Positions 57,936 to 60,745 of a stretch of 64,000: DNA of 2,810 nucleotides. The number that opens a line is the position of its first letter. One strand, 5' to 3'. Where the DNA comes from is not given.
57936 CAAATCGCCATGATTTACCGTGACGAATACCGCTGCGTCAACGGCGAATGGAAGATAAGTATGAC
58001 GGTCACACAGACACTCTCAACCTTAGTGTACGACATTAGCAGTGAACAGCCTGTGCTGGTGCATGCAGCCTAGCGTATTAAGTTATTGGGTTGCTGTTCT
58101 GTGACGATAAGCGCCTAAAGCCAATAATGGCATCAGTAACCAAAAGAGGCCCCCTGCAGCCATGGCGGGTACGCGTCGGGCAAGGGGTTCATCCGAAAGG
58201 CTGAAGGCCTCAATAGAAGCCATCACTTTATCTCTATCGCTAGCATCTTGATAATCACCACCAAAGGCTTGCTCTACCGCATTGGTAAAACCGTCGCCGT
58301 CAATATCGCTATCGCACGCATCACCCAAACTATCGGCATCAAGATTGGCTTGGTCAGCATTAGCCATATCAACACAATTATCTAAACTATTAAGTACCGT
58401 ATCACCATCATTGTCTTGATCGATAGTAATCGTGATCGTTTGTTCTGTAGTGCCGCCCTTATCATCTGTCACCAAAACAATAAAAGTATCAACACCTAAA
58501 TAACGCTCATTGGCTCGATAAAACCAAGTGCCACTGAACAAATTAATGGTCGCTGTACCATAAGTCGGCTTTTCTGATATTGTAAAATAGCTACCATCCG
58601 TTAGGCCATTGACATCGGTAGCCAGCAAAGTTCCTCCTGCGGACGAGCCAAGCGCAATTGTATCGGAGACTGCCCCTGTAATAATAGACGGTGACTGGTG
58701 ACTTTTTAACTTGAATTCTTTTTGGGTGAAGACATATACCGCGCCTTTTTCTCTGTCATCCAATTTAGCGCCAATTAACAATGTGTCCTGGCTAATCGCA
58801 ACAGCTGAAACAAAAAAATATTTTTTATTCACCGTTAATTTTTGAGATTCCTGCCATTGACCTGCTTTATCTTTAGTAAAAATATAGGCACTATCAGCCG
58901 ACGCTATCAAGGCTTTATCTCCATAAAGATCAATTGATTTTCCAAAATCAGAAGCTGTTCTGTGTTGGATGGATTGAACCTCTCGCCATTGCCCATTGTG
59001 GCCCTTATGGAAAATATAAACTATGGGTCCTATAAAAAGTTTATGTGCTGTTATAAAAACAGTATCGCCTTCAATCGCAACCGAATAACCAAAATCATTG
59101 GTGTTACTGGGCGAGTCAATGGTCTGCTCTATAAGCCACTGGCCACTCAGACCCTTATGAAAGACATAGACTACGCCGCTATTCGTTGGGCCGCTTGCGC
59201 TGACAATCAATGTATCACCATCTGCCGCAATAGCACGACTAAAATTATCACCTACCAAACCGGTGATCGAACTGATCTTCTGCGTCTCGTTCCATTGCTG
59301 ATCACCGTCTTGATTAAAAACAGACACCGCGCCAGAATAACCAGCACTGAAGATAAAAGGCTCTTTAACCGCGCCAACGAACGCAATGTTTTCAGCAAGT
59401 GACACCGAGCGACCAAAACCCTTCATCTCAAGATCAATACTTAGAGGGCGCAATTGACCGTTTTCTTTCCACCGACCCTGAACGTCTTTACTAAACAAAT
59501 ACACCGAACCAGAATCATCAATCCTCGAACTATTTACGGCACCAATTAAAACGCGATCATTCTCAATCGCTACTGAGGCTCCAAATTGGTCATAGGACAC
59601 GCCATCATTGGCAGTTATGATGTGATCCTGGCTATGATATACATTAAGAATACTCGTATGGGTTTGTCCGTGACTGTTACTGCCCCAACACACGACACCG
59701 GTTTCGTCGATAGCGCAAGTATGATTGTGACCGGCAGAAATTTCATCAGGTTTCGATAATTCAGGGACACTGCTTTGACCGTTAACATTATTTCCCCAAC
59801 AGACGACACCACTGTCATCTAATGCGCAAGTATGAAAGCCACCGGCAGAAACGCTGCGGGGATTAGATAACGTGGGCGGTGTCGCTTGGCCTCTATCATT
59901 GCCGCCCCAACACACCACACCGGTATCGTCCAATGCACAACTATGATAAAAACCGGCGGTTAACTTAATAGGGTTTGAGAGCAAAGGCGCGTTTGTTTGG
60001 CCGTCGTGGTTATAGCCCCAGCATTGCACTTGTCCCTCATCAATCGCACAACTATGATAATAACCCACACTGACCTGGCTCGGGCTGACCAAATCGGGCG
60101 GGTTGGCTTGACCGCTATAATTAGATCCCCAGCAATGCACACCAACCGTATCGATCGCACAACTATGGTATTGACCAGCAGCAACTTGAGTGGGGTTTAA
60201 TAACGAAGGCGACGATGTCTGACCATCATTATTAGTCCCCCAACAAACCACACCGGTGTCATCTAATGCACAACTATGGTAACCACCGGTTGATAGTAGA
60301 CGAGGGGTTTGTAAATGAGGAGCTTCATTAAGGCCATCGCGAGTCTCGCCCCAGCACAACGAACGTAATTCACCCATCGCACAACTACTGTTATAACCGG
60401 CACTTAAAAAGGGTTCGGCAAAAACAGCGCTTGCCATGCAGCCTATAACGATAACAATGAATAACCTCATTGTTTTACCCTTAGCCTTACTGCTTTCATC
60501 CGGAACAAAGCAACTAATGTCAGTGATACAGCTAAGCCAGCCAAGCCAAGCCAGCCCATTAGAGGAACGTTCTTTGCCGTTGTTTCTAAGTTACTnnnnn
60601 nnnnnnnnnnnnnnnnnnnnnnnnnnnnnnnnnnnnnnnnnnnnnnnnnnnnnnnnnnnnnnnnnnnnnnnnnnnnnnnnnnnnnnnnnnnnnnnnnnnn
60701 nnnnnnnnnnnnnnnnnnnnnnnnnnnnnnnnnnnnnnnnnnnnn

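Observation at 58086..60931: Two otherwise unrelated neighbours share a C-terminal module ending in a 'VP(A/L)M(A/G)-TM-basic' tail: candidate sorting signal with no sorting enzyme in view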

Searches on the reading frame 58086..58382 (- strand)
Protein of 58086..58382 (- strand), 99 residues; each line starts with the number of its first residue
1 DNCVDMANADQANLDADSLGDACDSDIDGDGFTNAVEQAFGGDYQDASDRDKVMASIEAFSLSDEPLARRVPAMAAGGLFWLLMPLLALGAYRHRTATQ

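Call 3: search_protein_families(library=ncbifam, proteins=[window:58086-58382:-], max_evalue=10)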
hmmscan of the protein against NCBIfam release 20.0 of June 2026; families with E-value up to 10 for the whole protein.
seq(99 aa): 3 families
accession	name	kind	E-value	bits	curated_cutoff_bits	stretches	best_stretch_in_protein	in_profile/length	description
NF047638.1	throspo3_MtsC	equivalog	3.2e-09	36.2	350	1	1-52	206-257/428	cell-cell cohesion MYXO-CTERM protein MtsC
NF045500.1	Omp28_seleno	equivalog_domain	0.0013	18.2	200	1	1-25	285-309/377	Omp28-related selenoprotein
NF053691.1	BamM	equivalog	0.61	9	315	1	12-38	265-291/376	BamM family beta-barrel-assembly machinery protein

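Call 4: search_protein_families(library=pfam, proteins=[window:58086-58382:-], max_evalue=10)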
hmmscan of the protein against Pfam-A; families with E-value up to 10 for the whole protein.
seq(99 aa): 3 families
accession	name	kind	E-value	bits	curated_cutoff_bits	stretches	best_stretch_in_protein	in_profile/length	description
PF02412.23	TSP_3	-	4e-05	23.6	25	1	15-35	4-24/36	Thrombospondin type 3 repeat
PF18884.5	TSP3_bac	-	0.019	15.2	25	1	26-37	1-12/22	Bacterial TSP3 repeat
PF05178.17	Kri1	-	0.21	12.6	25.2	1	10-52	42-83/102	KRI1-like family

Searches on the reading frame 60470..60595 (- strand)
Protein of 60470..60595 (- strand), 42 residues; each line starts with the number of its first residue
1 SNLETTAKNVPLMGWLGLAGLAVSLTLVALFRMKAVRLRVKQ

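Call 5: search_protein_families(library=ncbifam, proteins=[window:60470-60595:-, window:60470-60574:-], max_evalue=10)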
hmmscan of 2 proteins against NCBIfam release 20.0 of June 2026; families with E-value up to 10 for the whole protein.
seq(42 aa): 1 family
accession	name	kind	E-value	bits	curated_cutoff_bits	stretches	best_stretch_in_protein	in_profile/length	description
NF038039.1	WGxxGxxG-CTERM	domain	0.37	10.8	24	1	13-22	2-11/19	WGxxGxxG-CTERM domain-containing protein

seq(35 aa): 1 family
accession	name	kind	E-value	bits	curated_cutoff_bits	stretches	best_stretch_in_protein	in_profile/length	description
NF038039.1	WGxxGxxG-CTERM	domain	0.27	11.3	24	1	6-15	2-11/19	WGxxGxxG-CTERM domain-containing protein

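Call 71: search_protein_families(library=ncbifam, alignment_id=A7, max_evalue=1)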
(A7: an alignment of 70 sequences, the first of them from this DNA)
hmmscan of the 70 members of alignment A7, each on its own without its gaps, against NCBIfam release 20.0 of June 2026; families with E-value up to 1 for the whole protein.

A. member 1, seq(37 aa): 1 family
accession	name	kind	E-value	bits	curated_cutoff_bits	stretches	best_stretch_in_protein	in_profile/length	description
NF038039.1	WGxxGxxG-CTERM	domain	0.3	11.1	24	1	8-17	2-11/19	WGxxGxxG-CTERM domain-containing protein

B. families by the number of members that match (of 70 scanned): 22 families
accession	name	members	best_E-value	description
TIGR04174.1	IPTL_CTERM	30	5e-08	IPTL-CTERM sorting domain-containing protein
NF038124.1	PEP_CTERM_TLD_A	17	0.062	PEP_CTERM-anchored TLD domain-containing protein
TIGR01167.1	LPXTG_anchor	12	0.0011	LPXTG cell wall anchor domain-containing protein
NF033207.2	midcut_by_XrtH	11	0.0031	midcut-by-XrtH protein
NF033554.9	floc_PepA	10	0.098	flocculation-associated PEP-CTERM protein PepA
NF041538.1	PEP_EDSA_1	7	0.18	EDSAP-1 family PEP-CTERM protein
NF038125.1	PEP_CTERM_THxN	6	0.14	THxN family PEP-CTERM protein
NF033846.1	Rumino_NPXTG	4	0.2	NPXTG-anchored protein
NF033465.3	PTPA-CTERM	3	0.018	PTPA-CTERM sorting domain-containing protein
NF052432.1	TC0500_fam_Inc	3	0.089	TC0500 family inclusion membrane protein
TIGR02972.1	TMAO_torE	2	0.0016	trimethylamine N-oxide reductase system protein TorE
TIGR03370.1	VPLPA-CTERM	2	0.72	VPLPA-CTERM sorting domain-containing protein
NF053845.1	CoaP_CTERM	1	0.019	choice-of-anchor protein CoaP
NF008125.0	PRK10873.1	1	0.029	hypothetical protein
TIGR03901.2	MYXO-CTERM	1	0.05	MYXO-CTERM sorting domain-containing protein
TIGR02595.1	PEP_CTERM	1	0.58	PEP-CTERM sorting domain-containing protein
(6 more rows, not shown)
